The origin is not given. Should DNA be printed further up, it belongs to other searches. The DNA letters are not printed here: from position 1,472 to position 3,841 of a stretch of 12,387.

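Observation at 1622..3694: Single-polypeptide fusion of a complete E. coli-type P-protein (CM-PDT-ACT) to a class I-beta DAHP synthase barrel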

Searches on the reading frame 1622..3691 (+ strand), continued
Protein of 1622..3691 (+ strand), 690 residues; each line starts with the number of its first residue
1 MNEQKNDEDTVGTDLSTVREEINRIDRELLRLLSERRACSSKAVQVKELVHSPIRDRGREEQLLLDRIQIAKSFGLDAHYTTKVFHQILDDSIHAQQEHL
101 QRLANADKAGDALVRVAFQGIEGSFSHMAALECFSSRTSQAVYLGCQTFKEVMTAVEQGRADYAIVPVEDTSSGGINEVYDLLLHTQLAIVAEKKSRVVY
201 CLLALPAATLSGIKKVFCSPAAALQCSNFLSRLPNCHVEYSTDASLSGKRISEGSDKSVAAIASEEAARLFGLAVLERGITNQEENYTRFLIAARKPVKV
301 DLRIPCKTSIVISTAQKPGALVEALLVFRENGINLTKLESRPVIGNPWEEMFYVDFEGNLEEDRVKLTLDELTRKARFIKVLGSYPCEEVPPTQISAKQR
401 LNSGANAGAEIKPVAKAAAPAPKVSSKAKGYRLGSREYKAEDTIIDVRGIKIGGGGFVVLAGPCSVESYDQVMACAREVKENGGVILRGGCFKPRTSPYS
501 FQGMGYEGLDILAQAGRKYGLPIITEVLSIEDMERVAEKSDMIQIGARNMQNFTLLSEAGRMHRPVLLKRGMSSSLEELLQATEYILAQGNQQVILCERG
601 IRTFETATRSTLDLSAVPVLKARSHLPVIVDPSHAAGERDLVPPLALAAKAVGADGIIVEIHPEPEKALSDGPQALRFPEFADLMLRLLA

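Call 43: predict_structure(alignment_id=A2)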
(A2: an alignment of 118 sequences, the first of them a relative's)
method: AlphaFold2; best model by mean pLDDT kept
length: 690 residues; sequences in the alignment: 118
mean_pLDDT: 89.3   pTM: 0.84
mean pLDDT of the five models: 89.3, 88.8, 88.1, 87.5, 86.9
residues with pLDDT >= 90: 505; 70-90: 122; 50-70: 52; < 50: 11
segments of 3 or more residues with pLDDT < 50: 1-9
pLDDT, mean of each block of 10 residues (from residue 1): 45 82 97 96 94 91 93 91 94 91 77 89 93 81 94 97 88 68 93 93 97 95 92 93 85 94 95 96 88 96 94 92 96 92 84 94 97 96 89 80 59 56 63 93 94 94 94 96 94 75 90 95 95 94 94 96 96 92 97 94 67 91 96 86 95 96 92 92 92
secondary structure, 60 per line:
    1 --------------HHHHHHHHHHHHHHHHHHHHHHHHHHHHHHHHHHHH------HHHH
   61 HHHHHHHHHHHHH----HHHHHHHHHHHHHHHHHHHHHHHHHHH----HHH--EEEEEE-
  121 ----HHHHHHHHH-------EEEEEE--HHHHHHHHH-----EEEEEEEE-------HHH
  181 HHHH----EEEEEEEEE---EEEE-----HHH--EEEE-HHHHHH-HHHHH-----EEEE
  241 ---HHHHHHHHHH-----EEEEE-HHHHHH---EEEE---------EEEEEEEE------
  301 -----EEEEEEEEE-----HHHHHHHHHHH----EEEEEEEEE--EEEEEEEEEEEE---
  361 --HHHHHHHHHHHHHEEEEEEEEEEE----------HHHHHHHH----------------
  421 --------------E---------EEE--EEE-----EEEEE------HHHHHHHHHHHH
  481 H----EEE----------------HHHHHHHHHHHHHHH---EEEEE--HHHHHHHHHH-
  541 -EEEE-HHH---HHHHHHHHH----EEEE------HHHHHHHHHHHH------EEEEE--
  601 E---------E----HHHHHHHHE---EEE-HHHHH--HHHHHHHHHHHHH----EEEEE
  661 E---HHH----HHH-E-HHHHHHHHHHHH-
elements in order: H15-50 H57-73 H78-104 E114-119 H125-133 E141-146 H149-157 E163-170 H178-184 E189-197 E201-204 E215-218 H220-225 H227-231 E237-240 H244-253 E259-263 H265-270 E274-277 E287-294 E306-314 H320-330 E335-343 E346-357 H363-375 E376-386 H397-404 E445-447 E450-452 E458-462 H469-481 E486-488 H505-519 E523-527 H530-539 E542-545 H553-561 E566-569 H576-587 E594-598 H616-623 E628-630 H632-636 H639-651 E656-661 H678-689

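Call 46: find_homologous_proteins(query=P0198, max_evalue=1e-30)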
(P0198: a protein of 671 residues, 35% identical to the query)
Query P0198 (671 aa): 2679 proteins with E <= 1e-30 among 8000 candidates; the best 120 are listed.
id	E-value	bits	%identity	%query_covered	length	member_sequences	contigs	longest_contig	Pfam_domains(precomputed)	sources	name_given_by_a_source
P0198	0.0e+0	1432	100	100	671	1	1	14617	PF00800.24,PF00793.27,PF01817.27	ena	-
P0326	2.8e-222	758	53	99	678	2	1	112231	PF00800.24,PF00793.27,PF01817.27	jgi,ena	-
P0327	1.7e-207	709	49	99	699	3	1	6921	PF03102.21,PF00800.24,PF01842.32,PF00793.27,PF01817.27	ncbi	-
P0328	1.7e-207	709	51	99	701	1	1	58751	PF03102.21,PF00800.24,PF01842.32,PF00793.27,PF01817.27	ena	-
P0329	5.7e-201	687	48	99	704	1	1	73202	PF03102.21,PF00800.24,PF00793.27,PF01817.27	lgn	-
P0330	7.9e-201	687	48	99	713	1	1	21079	PF03102.21,PF00800.24,PF00793.27,PF01817.27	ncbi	-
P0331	2.9e-198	678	49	98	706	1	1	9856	PF03102.21,PF00800.24,PF00793.27,PF01817.27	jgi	jgi:chorismate mutase/prephenate dehydratase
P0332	1.6e-194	666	48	98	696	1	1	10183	PF03102.21,PF00800.24,PF00793.27,PF01817.27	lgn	-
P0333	1.7e-194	666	49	94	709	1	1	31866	PF03102.21,PF00800.24,PF00793.27,PF01817.27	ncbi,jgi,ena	-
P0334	7.0e-193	661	49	99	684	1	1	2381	PF00800.24,PF00793.27,PF01817.27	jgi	-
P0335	4.8e-192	658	46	99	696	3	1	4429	PF03102.21,PF00800.24,PF00793.27,PF01817.27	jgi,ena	-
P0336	4.7e-190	651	48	95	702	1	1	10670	PF03102.21,PF00800.24,PF00793.27,PF01817.27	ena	-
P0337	6.6e-190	651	48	94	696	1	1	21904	PF03102.21,PF00800.24,PF00793.27,PF01817.27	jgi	-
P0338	5.6e-189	648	48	99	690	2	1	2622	PF00800.24,PF00793.27,PF01817.27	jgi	-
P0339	2.8e-188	645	49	97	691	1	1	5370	PF00800.24,PF01842.32,PF00793.27,PF01817.27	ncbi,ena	-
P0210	2.5e-160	553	46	95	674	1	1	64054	PF00800.24,PF00793.27,PF01817.27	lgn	-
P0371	1.6e-150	521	43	100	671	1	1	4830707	PF00800.24,PF01842.32,PF00793.27,PF01817.27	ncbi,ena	-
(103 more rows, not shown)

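Call 50: fold_search(model_id=the predicted structure, library=pdb)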
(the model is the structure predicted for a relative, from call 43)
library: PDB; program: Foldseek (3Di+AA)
matches with E <= 10: 1892; with E <= 0.001: 638
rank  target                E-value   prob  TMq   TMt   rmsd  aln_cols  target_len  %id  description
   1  1rzm_A                4.1e-38  1.00  0.37  0.75  12.2       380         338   43  Crystal structure of 3-deoxy-D-arabino-heptulosonate-7-phosphate synthase (DAHPS) from Thermotoga maritima complexed w (released 2004-08-10)
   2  1vr6_A                5.2e-38  1.00  0.37  0.73  16.0       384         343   41  Crystal structure of Phospho-2-dehydro-3-deoxyheptonate aldolase (DAHP synthase) (TM0343) from Thermotoga Maritima at  (released 2005-03-08)
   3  4grs_D                1.4e-37  1.00  0.37  0.76  15.2       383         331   43  Crystal structure of a chimeric DAH7PS (released 2013-02-06)
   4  1vr6_D                1.7e-37  1.00  0.37  0.74  16.3       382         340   41  Crystal structure of Phospho-2-dehydro-3-deoxyheptonate aldolase (DAHP synthase) (TM0343) from Thermotoga Maritima at  (released 2005-03-08)
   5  1vr6_C                2.5e-37  1.00  0.36  0.73  16.1       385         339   40  Crystal structure of Phospho-2-dehydro-3-deoxyheptonate aldolase (DAHP synthase) (TM0343) from Thermotoga Maritima at  (released 2005-03-08)
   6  4grs_A                3.5e-37  1.00  0.37  0.76  15.3       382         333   42  Crystal structure of a chimeric DAH7PS (released 2013-02-06)
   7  4grs_C                3.5e-37  1.00  0.37  0.76  15.4       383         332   44  Crystal structure of a chimeric DAH7PS (released 2013-02-06)
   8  1vr6_B                1.2e-36  1.00  0.36  0.74  16.2       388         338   41  Crystal structure of Phospho-2-dehydro-3-deoxyheptonate aldolase (DAHP synthase) (TM0343) from Thermotoga Maritima at  (released 2005-03-08)
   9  4c1l_A                3.6e-36  1.00  0.36  0.94   1.4       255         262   60  Crystal structure of pyrococcus furiosus 3-deoxy-D-arabino- heptulosonate 7-phosphate synthase I181D interface mutant (released 2013-11-20)
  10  1vs1_C                1.1e-35  1.00  0.37  0.94   1.5       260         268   60  Crystal structure of 3-deoxy-D-arabino-heptulosonate-7-phosphate synthase (DAHP synthase) from Aeropyrum pernix in com (released 2006-05-16)
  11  1vs1_A                1.1e-35  1.00  0.37  0.93   1.5       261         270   60  Crystal structure of 3-deoxy-D-arabino-heptulosonate-7-phosphate synthase (DAHP synthase) from Aeropyrum pernix in com (released 2006-05-16)
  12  3tfc_A                4.0e-35  1.00  0.37  0.73   1.5       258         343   55  1.95 Angstrom crystal structure of a bifunctional 3-deoxy-7-phosphoheptulonate synthase/chorismate mutase (aroA) from  (released 2011-08-31)
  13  1vs1_B                6.0e-35  1.00  0.37  0.94   1.5       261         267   60  Crystal structure of 3-deoxy-D-arabino-heptulosonate-7-phosphate synthase (DAHP synthase) from Aeropyrum pernix in com (released 2006-05-16)
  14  1vs1_D                6.7e-35  1.00  0.37  0.93   1.5       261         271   60  Crystal structure of 3-deoxy-D-arabino-heptulosonate-7-phosphate synthase (DAHP synthase) from Aeropyrum pernix in com (released 2006-05-16)
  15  4c1k_A                8.0e-35  1.00  0.36  0.94   1.4       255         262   60  Crystal structure of pyrococcus furiosus 3-deoxy-D-arabino- heptulosonate 7-phosphate synthase (released 2013-11-20)
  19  1zco_A                1.5e-34  1.00  0.36  0.93   1.4       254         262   59  Crystal structure of pyrococcus furiosus 3-deoxy-D-arabino-heptulosonate 7-phosphate synthase (released 2005-10-18)
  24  6vh5_D                2.7e-27  1.00  0.36  0.84   2.8       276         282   32  Crystal structure of prephenate dehydratase from brucella melitensis biovar abortus 2308 in complex with phenylalanine (released 2020-01-29)
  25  6vh5_B                3.4e-27  1.00  0.36  0.84   2.9       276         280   32  Crystal structure of prephenate dehydratase from brucella melitensis biovar abortus 2308 in complex with phenylalanine (released 2020-01-29)
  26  6vh5_C                1.0e-26  1.00  0.36  0.86   2.7       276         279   32  Crystal structure of prephenate dehydratase from brucella melitensis biovar abortus 2308 in complex with phenylalanine (released 2020-01-29)
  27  6vh5_A                1.5e-26  1.00  0.36  0.84   2.8       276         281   32  Crystal structure of prephenate dehydratase from brucella melitensis biovar abortus 2308 in complex with phenylalanine (released 2020-01-29)
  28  2qmx_A                2.4e-26  1.00  0.36  0.84   3.4       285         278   37  The crystal structure of L-Phe inhibited prephenate dehydratase from Chlorobium tepidum TLS (released 2007-08-07)
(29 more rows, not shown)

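Call 51: find_encoding_contigs(protein=P0371, flank=6000, max_places=2)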
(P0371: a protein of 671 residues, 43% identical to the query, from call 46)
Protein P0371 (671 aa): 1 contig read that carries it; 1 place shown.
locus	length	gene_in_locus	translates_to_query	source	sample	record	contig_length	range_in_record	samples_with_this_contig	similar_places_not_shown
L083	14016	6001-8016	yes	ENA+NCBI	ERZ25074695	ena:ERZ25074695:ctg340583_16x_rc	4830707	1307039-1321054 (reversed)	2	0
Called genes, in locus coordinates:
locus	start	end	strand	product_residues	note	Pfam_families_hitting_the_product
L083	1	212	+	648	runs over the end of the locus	-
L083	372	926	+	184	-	PF02635:DsrE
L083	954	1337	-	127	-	PF06127:Mpo1-like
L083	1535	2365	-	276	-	PF01346:FKBP_N, PF00254:FKBP_C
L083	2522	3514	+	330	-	PF25174:Beta-prop_THOC3, PF25175:Beta-prop_WDR5, PF24807:WD40_CDC20-Fz, PF25173:Beta-prop_WDR3_1st, PF24814:WD40_Prp19, PF25168:Beta-prop_WDR36-Utp21_2nd, PF24805:EIF3I, PF23381:Beta-prop_IFT122_1st, +18 more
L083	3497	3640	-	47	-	-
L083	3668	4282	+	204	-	PF07638:Sigma70_ECF (weak), PF04542:Sigma70_r2, PF08281:Sigma70_r4_2, PF04545:Sigma70_r4 (weak)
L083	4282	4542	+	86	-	-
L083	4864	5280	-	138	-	PF04355:BamE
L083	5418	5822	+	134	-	PF01475:FUR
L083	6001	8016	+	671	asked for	PF01817:CM_2, PF00800:PDT, PF01842:ACT (faint), PF00793:DAHP_synth_1 (faint)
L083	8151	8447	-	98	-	PF03992:ABM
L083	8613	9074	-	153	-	PF04353:Rsd_AlgQ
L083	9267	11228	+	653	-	PF00989:PAS (weak), PF13426:PAS_9, PF00989:PAS, PF08448:PAS_4, PF13188:PAS_8 (weak), PF13426:PAS_9 (weak), PF00512:HisKA (weak), PF02518:HATPase_c, +2 more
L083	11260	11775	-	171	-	PF02600:DsbB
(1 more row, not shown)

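Call 52: find_encoding_contigs(protein=P0180, flank=6000, max_places=2)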
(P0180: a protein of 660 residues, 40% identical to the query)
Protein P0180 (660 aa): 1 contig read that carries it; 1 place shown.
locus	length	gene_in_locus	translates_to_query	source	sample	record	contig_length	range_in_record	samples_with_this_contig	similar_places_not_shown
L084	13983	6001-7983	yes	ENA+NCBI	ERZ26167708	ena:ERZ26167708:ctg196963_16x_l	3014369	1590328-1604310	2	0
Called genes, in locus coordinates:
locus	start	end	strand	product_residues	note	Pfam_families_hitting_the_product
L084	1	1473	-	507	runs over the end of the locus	PF00496:SBP_bac_5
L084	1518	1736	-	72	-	-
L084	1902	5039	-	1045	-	PF01590:GAF (weak), PF13492:GAF_3 (faint), PF00989:PAS, PF08447:PAS_3 (weak), PF08448:PAS_4, PF13426:PAS_9, PF00990:GGDEF, PF00563:EAL, +1 more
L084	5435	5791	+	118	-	PF02482:Ribosomal_S30AE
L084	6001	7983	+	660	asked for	PF01817:CM_2, PF00800:PDT, PF00793:DAHP_synth_1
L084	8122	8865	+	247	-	PF11306:DUF3108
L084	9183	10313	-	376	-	PF01817:CM_2, PF02153:PDH_N, PF20463:PDH_C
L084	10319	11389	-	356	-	PF00793:DAHP_synth_1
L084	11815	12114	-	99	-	PF20090:DUF6482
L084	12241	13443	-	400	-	PF12242:Eno-Rase_NADH_b, PF12241:Enoyl_reductase, PF07055:Eno-Rase_FAD_bd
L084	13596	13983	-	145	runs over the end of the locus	PF00571:CBS (weak)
